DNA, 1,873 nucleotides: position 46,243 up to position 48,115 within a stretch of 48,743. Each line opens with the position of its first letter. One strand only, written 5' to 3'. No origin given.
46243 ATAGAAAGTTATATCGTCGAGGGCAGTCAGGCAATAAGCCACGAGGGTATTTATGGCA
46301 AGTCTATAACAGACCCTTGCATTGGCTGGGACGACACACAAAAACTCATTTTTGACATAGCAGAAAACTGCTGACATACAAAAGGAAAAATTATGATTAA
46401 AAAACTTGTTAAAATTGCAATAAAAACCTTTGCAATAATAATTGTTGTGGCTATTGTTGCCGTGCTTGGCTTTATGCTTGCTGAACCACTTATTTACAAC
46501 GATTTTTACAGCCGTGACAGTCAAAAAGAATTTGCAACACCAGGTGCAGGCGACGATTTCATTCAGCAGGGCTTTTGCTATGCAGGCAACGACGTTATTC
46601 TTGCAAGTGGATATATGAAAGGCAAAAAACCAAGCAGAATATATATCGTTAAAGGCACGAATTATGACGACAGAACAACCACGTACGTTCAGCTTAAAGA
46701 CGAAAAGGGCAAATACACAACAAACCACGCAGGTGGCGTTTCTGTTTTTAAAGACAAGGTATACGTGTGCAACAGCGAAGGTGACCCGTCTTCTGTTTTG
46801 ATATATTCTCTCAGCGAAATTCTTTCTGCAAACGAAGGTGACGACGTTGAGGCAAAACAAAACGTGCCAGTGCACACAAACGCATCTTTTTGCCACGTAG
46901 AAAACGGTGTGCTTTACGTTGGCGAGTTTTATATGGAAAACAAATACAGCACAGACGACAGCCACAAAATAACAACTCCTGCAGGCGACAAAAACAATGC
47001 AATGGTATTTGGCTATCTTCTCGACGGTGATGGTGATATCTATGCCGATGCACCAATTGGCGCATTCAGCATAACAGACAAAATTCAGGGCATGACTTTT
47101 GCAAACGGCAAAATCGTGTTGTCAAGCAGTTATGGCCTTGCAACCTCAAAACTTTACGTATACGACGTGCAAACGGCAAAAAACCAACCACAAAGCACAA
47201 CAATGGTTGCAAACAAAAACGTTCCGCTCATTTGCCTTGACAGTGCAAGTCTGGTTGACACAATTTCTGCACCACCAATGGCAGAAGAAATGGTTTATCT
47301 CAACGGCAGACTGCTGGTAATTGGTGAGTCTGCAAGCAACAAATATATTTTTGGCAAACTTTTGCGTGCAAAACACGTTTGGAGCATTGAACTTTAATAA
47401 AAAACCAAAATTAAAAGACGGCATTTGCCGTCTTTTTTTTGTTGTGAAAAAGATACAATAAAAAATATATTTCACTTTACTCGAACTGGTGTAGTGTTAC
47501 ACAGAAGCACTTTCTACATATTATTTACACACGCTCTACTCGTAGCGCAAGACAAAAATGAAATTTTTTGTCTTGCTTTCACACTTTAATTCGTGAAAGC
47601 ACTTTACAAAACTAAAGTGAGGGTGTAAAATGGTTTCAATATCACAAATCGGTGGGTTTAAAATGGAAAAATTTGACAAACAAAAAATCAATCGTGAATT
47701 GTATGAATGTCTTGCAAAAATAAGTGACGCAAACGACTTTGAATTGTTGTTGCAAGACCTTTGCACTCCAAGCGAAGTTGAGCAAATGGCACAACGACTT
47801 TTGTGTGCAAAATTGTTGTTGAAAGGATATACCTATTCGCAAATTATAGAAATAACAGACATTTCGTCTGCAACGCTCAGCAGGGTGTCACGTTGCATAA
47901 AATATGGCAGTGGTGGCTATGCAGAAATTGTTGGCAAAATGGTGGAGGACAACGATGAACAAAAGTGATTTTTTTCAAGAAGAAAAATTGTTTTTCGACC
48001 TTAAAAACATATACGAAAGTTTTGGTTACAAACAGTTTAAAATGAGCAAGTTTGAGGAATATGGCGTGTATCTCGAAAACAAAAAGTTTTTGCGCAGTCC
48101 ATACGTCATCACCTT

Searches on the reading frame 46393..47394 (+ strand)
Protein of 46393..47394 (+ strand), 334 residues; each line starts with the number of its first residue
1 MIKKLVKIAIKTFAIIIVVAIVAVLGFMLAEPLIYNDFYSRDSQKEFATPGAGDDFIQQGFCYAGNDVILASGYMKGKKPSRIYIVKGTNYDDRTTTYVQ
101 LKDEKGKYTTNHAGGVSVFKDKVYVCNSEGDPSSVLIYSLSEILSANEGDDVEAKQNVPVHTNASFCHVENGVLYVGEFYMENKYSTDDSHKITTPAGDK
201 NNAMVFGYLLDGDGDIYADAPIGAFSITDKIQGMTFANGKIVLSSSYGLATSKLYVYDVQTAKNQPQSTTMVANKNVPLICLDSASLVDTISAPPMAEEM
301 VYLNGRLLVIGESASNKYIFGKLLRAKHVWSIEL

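Call 35: find_encoding_contigs(protein=window:46393-47394:+, flank=10000, max_places=6)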
Protein window:46393-47394:+ (334 aa): no gene with exactly this product is on record in the collection.

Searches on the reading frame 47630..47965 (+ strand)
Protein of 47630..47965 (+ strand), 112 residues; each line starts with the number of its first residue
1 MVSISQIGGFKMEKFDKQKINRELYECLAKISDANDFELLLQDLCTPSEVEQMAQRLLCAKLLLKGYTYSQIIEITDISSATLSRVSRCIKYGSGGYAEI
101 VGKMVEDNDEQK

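Call 37: find_encoding_contigs(protein=window:47630-47965:+, flank=10000, max_places=6)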
Protein window:47630-47965:+ (112 aa): 4 contigs read that carry it; 4 places shown.
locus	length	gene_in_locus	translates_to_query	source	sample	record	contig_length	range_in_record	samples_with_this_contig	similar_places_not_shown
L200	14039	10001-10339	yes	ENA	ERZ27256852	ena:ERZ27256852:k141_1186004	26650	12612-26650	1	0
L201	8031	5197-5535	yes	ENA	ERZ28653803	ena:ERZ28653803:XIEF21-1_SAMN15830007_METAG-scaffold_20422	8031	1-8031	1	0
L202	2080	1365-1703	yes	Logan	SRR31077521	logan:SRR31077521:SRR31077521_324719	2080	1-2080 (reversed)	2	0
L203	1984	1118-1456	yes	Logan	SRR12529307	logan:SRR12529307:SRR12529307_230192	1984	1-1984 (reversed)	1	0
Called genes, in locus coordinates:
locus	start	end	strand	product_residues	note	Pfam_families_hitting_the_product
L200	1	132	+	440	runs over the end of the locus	PF00860:Xan_ur_permease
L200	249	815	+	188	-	-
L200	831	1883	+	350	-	PF21088:MS_channel_1st, PF00924:MS_channel_2nd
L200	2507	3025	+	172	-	PF09512:ThiW, PF12822:ECF_trnsprt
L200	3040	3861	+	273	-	PF02110:HK, PF08543:Phos_pyr_kin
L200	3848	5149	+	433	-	PF02581:TMP-TENI, PF03060:NMO (weak), PF01729:QRPTase_C (weak), PF00702:Hydrolase, PF12710:HAD (weak), PF13419:HAD_2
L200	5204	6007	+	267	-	PF08543:Phos_pyr_kin, PF00294:PfkB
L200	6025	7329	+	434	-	PF01964:ThiC_Rad_SAM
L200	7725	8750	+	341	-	PF00793:DAHP_synth_1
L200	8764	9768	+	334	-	-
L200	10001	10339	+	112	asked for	PF01371:Trp_repressor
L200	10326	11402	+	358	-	PF13393:tRNA-synt_His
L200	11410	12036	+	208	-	PF01634:HisG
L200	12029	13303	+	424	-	PF00815:Histidinol_dh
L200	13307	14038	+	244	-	?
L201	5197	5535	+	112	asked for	PF01371:Trp_repressor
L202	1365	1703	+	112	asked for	PF01371:Trp_repressor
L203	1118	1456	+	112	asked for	PF01371:Trp_repressor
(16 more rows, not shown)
